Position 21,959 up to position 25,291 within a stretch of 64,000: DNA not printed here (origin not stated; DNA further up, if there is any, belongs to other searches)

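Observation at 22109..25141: Three motif-degenerate, mostly double-domain paralogs that look like non-catalytic scaffolds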

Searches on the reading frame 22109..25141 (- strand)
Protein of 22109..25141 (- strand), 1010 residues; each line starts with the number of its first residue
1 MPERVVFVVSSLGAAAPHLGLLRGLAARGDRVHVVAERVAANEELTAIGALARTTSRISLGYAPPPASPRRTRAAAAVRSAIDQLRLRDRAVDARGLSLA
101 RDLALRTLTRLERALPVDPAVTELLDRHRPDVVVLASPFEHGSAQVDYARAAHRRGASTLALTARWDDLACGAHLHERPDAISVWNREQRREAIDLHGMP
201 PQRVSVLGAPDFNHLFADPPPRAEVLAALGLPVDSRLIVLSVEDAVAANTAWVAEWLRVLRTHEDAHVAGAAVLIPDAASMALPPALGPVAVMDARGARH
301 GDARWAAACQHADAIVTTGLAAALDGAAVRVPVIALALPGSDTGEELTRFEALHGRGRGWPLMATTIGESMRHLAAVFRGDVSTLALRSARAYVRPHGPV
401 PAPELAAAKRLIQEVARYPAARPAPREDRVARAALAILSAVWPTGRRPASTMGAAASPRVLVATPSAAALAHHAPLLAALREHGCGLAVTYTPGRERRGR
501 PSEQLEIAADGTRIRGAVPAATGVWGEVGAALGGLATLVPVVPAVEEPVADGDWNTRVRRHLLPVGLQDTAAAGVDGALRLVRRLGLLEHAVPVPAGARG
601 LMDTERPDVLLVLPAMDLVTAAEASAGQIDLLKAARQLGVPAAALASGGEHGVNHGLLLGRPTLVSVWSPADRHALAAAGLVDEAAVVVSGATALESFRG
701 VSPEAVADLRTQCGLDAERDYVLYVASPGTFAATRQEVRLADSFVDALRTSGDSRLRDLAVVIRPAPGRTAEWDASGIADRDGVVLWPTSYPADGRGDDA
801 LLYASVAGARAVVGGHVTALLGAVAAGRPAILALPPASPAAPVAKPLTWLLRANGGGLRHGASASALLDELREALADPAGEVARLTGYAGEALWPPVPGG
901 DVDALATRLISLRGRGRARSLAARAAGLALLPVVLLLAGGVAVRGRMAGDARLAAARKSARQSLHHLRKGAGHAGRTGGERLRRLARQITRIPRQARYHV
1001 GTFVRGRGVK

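Call 7: search_protein_families(library=pfam, proteins=[window:22109-25141:-], max_evalue=1)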
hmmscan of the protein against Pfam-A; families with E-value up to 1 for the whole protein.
window:22109-25141:- (1010 aa): 2 families
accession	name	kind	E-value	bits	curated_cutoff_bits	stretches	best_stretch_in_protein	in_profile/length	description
PF13439.12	Glyco_transf_4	-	6e-05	23.6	28.5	2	108-206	51-161/170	Glycosyltransferase Family 4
PF13580.11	SIS_2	-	0.0083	16.6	27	1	101-163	75-137/138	SIS domain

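Call 8: search_protein_families(library=ncbifam, proteins=[window:22109-25141:-], max_evalue=1)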
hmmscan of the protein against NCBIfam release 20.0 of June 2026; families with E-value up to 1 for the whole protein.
window:22109-25141:- (1010 aa): 1 family
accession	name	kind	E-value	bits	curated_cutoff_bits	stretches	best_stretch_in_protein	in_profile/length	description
TIGR03568.1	NeuC_NnaA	equivalog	0.2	10.5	235.9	0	684-752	166-233/365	UDP-N-acetylglucosamine 2-epimerase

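Call 19: search_solved_structures(query=window:22109-25141:-, max_evalue=10)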
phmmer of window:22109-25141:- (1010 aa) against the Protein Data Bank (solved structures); distinct sequences matched with E-value up to 10: 3.
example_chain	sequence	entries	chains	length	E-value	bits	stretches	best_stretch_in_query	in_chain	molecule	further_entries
7el5_A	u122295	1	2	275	0.11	13.8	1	106-177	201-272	Secreted Xwnt8 inhibitor sizzled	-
1nmr_A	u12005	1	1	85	1.4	10.2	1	196-264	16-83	poly(A)-binding protein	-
5xgp_A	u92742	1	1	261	1.9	9.8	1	106-173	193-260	Secreted Xwnt8 inhibitor sizzled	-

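Call 37: find_homologous_proteins(query=A2, max_evalue=1e-10)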
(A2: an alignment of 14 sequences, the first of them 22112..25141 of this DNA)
Query A2 (14 sequences) (1010 aa, profile of the alignment): 1 proteins with E <= 1e-10 among 8000 candidates.
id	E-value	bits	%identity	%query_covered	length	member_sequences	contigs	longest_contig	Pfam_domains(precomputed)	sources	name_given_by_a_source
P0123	0.0e+0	1029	100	100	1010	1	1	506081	PF13439.13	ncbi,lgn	ncbi:MAG: hypothetical protein AB7O67_04320 [Vicinamibacterales bacterium]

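Call 60: predict_structure(alignment_id=A4)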
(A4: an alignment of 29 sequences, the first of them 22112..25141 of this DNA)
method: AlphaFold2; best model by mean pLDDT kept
length: 1010 residues; sequences in the alignment: 29
mean_pLDDT: 82.3   pTM: 0.62
mean pLDDT of the five models: 82.3, 80.1, 79.7, 79.5, 78.3
residues with pLDDT >= 90: 482; 70-90: 301; 50-70: 158; < 50: 69
segments of 3 or more residues with pLDDT < 50: 446-455, 498-500, 502-506, 546-552, 837-844, 918-928, 969-978, 1007-1010
pLDDT, mean of each block of 10 residues (from residue 1): 88 88 94 87 67 92 86 86 78 60 88 92 96 90 90 95 90 84 94 92 94 90 96 97 72 94 97 82 83 67 89 96 94 93 87 83 96 97 93 90 89 89 81 77 49 63 90 91 90 66 49 84 84 85 52 57 64 73 87 89 91 90 93 91 90 90 93 89 91 90 93 93 86 81 96 96 91 93 93 75 95 93 95 65 58 82 92 94 92 78 87 62 45 56 54 60 54 44 58 59 50
secondary structure, 60 per line:
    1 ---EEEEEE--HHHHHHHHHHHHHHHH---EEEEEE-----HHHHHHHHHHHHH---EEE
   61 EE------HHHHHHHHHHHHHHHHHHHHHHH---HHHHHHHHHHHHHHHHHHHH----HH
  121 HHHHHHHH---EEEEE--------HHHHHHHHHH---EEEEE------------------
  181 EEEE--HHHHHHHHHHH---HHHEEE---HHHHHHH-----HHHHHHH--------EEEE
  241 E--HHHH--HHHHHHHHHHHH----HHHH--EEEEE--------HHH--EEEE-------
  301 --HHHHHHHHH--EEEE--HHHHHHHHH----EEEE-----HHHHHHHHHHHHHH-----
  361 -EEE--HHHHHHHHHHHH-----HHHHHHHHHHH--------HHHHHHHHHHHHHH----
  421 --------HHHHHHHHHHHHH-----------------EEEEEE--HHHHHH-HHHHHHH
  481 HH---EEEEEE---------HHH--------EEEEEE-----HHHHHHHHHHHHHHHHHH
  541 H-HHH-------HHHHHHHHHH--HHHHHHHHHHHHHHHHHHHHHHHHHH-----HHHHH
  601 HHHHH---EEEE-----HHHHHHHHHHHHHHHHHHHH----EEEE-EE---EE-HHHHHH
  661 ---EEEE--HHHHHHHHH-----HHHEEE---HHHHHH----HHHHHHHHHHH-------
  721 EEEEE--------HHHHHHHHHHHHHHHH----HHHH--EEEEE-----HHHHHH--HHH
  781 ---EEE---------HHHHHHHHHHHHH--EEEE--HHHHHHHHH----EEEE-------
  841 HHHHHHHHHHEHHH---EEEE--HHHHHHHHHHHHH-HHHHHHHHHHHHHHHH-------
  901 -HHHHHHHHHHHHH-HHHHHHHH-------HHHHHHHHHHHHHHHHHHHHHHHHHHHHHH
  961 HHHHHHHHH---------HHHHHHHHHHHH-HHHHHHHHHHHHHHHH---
elements in order (helices of 4 or more, strands of 3 or more residues): E4-9 H12-27 E31-36 H42-54 E58-62 H69-91 H95-114 H119-128 E132-136 H145-154 E158-162 E181-184 H187-197 E204-206 H210-216 H222-228 E237-241 H244-247 H250-261 H266-269 E272-276 E290-293 H303-311 E314-317 H320-328 E333-336 H342-355 E362-364 H367-378 H384-394 H403-416 H429-441 E459-464 H467-472 H474-482 E486-491 E512-517 H523-541 H553-562 H565-590 H596-605 E609-612 H618-637 E642-645 H655-660 E664-667 H670-678 E687-689 H693-698 H703-713 E721-725 H734-749 H754-757 E760-764 H770-775 E784-786 H796-808 E811-814 H817-825 E830-833 H841-850 E858-861 H864-876 H878-893 H902-914 H916-923 H931-969 H979-990 H992-1007

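Call 64: fold_search(model_id=the predicted structure, library=pdb)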
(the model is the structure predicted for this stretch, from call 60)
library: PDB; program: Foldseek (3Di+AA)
matches with E <= 10: 1416; with E <= 0.001: 254
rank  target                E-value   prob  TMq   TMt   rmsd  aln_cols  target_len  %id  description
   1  8qoy                  4.3e-12  1.00  0.26  0.25  20.8       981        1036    9  Capsular polysaccharide synthesis multienzyme of Actinobacillus Pleuropneumoniae serotype 3 (released 2024-07-03)
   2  1f6d_C                1.1e-09  1.00  0.28  0.69   6.7       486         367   13  THE STRUCTURE OF UDP-N-ACETYLGLUCOSAMINE 2-EPIMERASE FROM E. COLI. (released 2000-12-13)
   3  5xvs_A                1.4e-09  1.00  0.28  0.72   6.8       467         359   15  Crystal structure of UDP-GlcNAc 2-epimerase NeuC complexed with UDP (released 2018-04-11)
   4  1f6d_D                1.9e-09  1.00  0.27  0.65   7.8       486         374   15  THE STRUCTURE OF UDP-N-ACETYLGLUCOSAMINE 2-EPIMERASE FROM E. COLI. (released 2000-12-13)
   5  2iyf_B                2.7e-09  1.00  0.25  0.57   8.3       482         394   17  The crystal structure of macrolide glycosyltransferases: A blueprint for antibiotic engineering (released 2007-03-27)
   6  1f6d_A                3.0e-09  1.00  0.28  0.66   7.6       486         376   15  THE STRUCTURE OF UDP-N-ACETYLGLUCOSAMINE 2-EPIMERASE FROM E. COLI. (released 2000-12-13)
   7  3c48_B                3.3e-09  1.00  0.17  0.37  16.6       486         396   15  Structure of the retaining glycosyltransferase MshA: The first step in mycothiol biosynthesis. Organism: Corynebacteri (released 2008-03-25)
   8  1f6d_B                4.7e-09  1.00  0.28  0.67   6.4       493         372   14  THE STRUCTURE OF UDP-N-ACETYLGLUCOSAMINE 2-EPIMERASE FROM E. COLI. (released 2000-12-13)
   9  5xvs_B                6.3e-09  1.00  0.24  0.60   8.9       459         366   16  Crystal structure of UDP-GlcNAc 2-epimerase NeuC complexed with UDP (released 2018-04-11)
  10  3dzc_A                6.3e-09  1.00  0.27  0.63   8.7       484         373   14  2.35 Angstrom resolution structure of WecB (VC0917), a UDP-N-acetylglucosamine 2-epimerase from Vibrio cholerae. (released 2008-08-12)
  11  3c4q_A                6.9e-09  1.00  0.26  0.57   8.3       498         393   14  Structure of the retaining glycosyltransferase MshA : The first step in mycothiol biosynthesis. Organism : Corynebacte (released 2008-04-01)
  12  5zlr_A                7.3e-09  1.00  0.27  0.67   7.2       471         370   16  Structure of NeuC (released 2018-05-16)
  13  3c4q_B                7.3e-09  1.00  0.25  0.55  10.0       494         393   15  Structure of the retaining glycosyltransferase MshA : The first step in mycothiol biosynthesis. Organism : Corynebacte (released 2008-04-01)
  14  9cm8_B                8.0e-09  1.00  0.28  0.68   6.4       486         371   13  UDP-GlcNAc 2-epimerase MnaA of Paenibacillus alvei (released 2024-10-02)
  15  6vlc_B                8.8e-09  1.00  0.27  0.67   8.5       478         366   10  Crystal structure of UDP-GlcNAc 2-epimerase from Neisseria meningitidis bound to UDP-GlcNAc (released 2020-11-11)
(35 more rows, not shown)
